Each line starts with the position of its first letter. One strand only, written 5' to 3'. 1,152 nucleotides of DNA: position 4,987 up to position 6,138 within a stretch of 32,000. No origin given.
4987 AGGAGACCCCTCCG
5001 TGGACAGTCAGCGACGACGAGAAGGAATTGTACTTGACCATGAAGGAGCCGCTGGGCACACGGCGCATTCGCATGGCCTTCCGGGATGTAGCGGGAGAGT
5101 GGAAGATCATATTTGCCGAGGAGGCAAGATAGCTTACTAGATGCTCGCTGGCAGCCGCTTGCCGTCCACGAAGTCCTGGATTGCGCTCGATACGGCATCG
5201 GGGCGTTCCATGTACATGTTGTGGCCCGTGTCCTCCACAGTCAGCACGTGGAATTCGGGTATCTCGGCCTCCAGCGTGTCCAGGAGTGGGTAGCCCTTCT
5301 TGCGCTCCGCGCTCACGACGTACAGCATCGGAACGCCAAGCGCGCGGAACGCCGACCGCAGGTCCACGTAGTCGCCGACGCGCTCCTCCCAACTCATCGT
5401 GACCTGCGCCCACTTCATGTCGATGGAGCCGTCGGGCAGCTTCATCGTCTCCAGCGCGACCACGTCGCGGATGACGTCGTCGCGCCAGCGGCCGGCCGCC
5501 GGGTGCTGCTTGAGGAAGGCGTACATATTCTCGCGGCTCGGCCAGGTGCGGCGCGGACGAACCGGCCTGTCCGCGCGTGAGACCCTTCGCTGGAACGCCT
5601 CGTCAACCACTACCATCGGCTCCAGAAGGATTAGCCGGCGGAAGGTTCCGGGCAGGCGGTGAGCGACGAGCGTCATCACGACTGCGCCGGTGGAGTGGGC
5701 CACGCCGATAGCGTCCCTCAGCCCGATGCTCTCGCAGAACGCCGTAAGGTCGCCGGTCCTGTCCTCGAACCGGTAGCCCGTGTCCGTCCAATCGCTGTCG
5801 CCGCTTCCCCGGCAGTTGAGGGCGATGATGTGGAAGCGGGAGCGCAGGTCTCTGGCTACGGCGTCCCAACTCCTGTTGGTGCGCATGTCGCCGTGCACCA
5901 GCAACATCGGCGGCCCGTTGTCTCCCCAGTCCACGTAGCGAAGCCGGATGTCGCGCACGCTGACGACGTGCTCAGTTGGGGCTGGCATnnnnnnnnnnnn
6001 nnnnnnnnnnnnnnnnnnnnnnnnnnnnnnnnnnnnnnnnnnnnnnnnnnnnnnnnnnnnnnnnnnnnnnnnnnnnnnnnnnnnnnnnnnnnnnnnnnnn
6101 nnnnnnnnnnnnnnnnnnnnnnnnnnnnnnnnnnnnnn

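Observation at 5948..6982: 112-bp near-perfect direct repeat brackets a promoter-plus-NYN gene cassette inserted exactly at an operon junction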

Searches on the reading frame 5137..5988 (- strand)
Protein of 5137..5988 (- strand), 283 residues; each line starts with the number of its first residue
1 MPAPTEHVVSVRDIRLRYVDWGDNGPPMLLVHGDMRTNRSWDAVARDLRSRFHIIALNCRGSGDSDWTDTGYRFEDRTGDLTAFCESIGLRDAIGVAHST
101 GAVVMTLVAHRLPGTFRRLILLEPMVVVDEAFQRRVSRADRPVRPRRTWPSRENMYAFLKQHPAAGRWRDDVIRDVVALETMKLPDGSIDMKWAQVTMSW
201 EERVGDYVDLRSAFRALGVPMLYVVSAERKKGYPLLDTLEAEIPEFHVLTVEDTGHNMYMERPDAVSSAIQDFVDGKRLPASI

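Call 5: search_protein_families(library=pfam, proteins=[window:5137-5988:-], max_evalue=0.01)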
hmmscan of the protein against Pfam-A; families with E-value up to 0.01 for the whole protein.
window:5137-5988:- (283 aa): 3 families
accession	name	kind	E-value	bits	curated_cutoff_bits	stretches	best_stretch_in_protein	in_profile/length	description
PF12697.13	Abhydrolase_6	-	2e-19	71.6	26.3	1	29-267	2-215/217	Alpha/beta hydrolase family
PF00561.26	Abhydrolase_1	-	2.8e-13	50.6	25.8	1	26-206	1-186/245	alpha/beta hydrolase fold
PF12146.15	Hydrolase_4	-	7.2e-09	35.7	27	1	29-141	8-131/239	Serine aminopeptidase, S33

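Call 16: search_protein_families(library=ncbifam, proteins=[window:5137-5988:-], max_evalue=0.01)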
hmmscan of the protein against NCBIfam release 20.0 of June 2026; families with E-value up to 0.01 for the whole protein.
window:5137-5988:- (283 aa): 20 families
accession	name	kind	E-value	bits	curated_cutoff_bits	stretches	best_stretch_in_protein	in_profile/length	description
NF050089.1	i_nPHAscl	equivalog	6.9e-19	68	300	1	16-125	9-118/288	intracellular short-chain-length polyhydroxyalkanoate depolymerase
NF002938.0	PRK03592.1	equivalog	1.6e-17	63.8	241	1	5-127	11-132/298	haloalkane dehalogenase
TIGR02427.1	protocat_pcaD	equivalog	2.8e-15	56.4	255.85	2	23-124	10-112/251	3-oxoadipate enol-lactonase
NF004514.1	PRK05855.1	equivalog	2e-14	53.1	455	1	6-104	2-104/578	SDR family oxidoreductase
NF051488.1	bifunc_PcaDC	exception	5.7e-14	52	390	2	26-135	12-124/375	bifunctional 3-oxoadipate enol-lactonase/4-carboxymuconolactone decarboxylase PcaDC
NF011457.0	PRK14875.1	equivalog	3.7e-13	49.2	307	1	3-125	109-232/372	acetoin dehydrogenase dihydrolipoyllysine-residue acetyltransferase subunit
TIGR03695.1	menH_SHCHC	equivalog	5.1e-13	49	208.55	2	26-122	3-102/252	2-succinyl-6-hydroxy-2,4-cyclohexadiene-1-carboxylate synthase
TIGR03056.1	bchO_mg_che_rel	equivalog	1.2e-11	44.1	172.55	1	15-120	17-124/278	alpha/beta fold hydrolase BchO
NF051487.1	bifunc_PcaCD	exception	4.3e-10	39.3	430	1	27-275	174-412/413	bifunctional 4-carboxymuconolactone decarboxylase/3-oxoadipate enol-lactonase PcaCD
NF007954.0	PRK10673.1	equivalog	8e-10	38.4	399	1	22-123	13-113/255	esterase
NF002873.0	PRK03204.1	equivalog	1.6e-08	34.2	466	1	15-125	25-135/286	haloalkane dehalogenase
TIGR01738.1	bioH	equivalog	5.7e-07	29.4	206.95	0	26-123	5-97/245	pimeloyl-ACP methyl ester esterase BioH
NF008340.0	PRK11126.1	equivalog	5e-06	25.9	261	1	208-275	190-252/255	2-succinyl-6-hydroxy-2,4-cyclohexadiene-1-carboxylate synthase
TIGR03611.1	RutD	equivalog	1.6e-05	24.4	238.5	1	27-134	15-123/258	pyrimidine utilization protein D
NF053683.1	esterase_mleBRB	exception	6.3e-05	22.7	585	0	56-121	56-124/280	BRB family alpha/beta fold macrolide esterase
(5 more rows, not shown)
